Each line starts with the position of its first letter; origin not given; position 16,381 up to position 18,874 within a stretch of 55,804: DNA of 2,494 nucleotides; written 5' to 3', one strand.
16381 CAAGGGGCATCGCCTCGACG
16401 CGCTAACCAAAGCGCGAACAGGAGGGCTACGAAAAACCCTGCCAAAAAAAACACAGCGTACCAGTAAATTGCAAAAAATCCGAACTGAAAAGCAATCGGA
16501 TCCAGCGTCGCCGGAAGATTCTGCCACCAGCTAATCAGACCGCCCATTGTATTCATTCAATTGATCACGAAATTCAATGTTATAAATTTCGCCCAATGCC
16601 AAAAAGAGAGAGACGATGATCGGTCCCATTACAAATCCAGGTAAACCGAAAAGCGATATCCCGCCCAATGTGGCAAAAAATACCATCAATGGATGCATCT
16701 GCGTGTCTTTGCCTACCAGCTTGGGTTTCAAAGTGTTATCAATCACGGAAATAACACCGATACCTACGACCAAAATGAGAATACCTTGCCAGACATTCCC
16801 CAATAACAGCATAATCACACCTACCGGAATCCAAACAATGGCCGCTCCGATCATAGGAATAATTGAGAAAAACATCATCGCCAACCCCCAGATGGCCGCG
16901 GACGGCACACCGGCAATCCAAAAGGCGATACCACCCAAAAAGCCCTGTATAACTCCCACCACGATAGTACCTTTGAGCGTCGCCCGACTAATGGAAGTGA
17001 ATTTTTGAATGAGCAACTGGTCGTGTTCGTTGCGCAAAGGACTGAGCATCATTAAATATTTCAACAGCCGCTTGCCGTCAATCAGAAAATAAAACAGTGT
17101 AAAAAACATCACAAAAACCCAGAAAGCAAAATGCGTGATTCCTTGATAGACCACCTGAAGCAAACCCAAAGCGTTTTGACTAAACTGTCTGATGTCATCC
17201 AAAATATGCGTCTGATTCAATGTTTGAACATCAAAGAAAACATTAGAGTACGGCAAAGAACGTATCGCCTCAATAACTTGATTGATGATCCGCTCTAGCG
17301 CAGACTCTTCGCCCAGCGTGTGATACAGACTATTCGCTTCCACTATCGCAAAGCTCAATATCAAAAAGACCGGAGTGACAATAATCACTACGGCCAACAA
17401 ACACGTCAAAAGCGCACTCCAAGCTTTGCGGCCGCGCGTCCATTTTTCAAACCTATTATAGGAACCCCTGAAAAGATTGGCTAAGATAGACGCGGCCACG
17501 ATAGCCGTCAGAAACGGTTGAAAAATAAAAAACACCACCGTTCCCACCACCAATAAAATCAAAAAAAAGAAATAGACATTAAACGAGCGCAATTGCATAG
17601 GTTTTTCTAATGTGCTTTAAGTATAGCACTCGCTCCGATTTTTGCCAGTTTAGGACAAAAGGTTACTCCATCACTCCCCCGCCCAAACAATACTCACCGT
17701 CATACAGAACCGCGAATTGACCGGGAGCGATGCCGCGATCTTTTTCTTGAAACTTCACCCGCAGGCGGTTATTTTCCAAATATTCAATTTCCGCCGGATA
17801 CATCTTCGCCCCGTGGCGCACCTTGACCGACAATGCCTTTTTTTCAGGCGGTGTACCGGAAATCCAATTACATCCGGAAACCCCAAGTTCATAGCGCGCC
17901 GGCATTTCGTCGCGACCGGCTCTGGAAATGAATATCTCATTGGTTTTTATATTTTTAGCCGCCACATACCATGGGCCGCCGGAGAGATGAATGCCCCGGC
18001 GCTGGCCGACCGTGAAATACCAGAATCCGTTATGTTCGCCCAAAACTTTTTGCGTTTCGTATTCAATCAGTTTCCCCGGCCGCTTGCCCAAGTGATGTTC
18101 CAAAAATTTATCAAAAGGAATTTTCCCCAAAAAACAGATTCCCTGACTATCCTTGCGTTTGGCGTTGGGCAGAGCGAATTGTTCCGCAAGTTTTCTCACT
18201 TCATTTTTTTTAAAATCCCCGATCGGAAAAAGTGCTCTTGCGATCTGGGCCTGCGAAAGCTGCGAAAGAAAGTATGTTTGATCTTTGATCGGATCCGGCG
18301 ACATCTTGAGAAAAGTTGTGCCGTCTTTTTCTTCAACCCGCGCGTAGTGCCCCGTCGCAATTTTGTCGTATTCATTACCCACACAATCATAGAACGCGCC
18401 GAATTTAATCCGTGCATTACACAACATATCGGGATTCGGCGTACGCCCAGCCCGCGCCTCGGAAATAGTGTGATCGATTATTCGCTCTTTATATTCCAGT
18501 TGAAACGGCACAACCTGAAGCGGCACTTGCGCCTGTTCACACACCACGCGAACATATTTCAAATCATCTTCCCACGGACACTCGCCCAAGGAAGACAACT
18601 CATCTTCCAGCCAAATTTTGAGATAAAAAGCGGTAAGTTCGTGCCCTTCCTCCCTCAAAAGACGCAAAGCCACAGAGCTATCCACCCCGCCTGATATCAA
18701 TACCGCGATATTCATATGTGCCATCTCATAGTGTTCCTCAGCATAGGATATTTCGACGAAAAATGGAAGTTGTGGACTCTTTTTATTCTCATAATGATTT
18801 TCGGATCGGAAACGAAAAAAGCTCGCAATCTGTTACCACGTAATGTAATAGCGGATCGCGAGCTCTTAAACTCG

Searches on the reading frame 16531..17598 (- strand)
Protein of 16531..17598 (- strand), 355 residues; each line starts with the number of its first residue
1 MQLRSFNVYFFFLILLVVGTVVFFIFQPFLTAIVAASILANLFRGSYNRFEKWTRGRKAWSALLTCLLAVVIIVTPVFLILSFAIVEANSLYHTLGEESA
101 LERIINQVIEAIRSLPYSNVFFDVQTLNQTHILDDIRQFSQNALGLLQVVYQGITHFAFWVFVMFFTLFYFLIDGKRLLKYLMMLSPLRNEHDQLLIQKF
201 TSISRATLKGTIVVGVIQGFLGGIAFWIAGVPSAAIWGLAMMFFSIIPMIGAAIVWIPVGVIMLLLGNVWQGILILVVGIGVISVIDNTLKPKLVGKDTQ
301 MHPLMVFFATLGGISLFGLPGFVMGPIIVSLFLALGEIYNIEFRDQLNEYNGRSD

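Call 5: search_protein_families(library=pfam, proteins=[window:16531-17598:-], max_evalue=0.01)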
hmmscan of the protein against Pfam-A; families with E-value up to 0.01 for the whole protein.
window:16531-17598:- (355 aa): 1 family
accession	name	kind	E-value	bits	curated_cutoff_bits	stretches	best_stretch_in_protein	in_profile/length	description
PF01594.21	AI-2E_transport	-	2e-53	182.2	34.3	1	11-337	3-324/327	AI-2E family transporter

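Call 6: search_protein_families(library=padloc, proteins=[window:16531-17598:-], max_evalue=0.01)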
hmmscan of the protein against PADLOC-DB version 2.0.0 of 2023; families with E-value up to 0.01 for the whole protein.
window:16531-17598:- (355 aa): 0 families

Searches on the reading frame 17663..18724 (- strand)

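Call 5: search_protein_families(library=pfam, proteins=[window:17663-18724:-], max_evalue=0.01)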
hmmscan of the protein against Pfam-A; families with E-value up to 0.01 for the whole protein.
window:17663-18724:- (353 aa): 5 families
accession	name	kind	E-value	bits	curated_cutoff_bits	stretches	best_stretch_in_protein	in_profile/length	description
PF03054.22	tRNA_Me_trans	-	4.6e-72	242.4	20.6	1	4-201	1-202/202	tRNA methyl transferase HUP domain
PF20259.3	tRNA_Me_trans_M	-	9.1e-24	83.2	27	1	206-268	2-66/66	tRNA methyl transferase PRC-barrel domain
PF20258.4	tRNA_Me_trans_C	-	2.2e-22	79.6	20.6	1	279-351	3-76/77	Aminomethyltransferase beta-barrel domain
PF00733.27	Asn_synthase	-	0.00028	21.1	21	1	2-77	16-82/354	Asparagine synthase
PF01171.26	ATP_bind_3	-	0.0063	16.7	27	0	6-94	2-84/182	PP-loop family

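Call 6: search_protein_families(library=padloc, proteins=[window:17663-18724:-], max_evalue=0.01)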
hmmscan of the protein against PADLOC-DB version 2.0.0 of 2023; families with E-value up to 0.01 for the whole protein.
window:17663-18724:- (353 aa): 1 family
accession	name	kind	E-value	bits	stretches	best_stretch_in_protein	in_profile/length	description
PDLC00911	QueC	-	0.0012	17.1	1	3-36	5-38/190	QueC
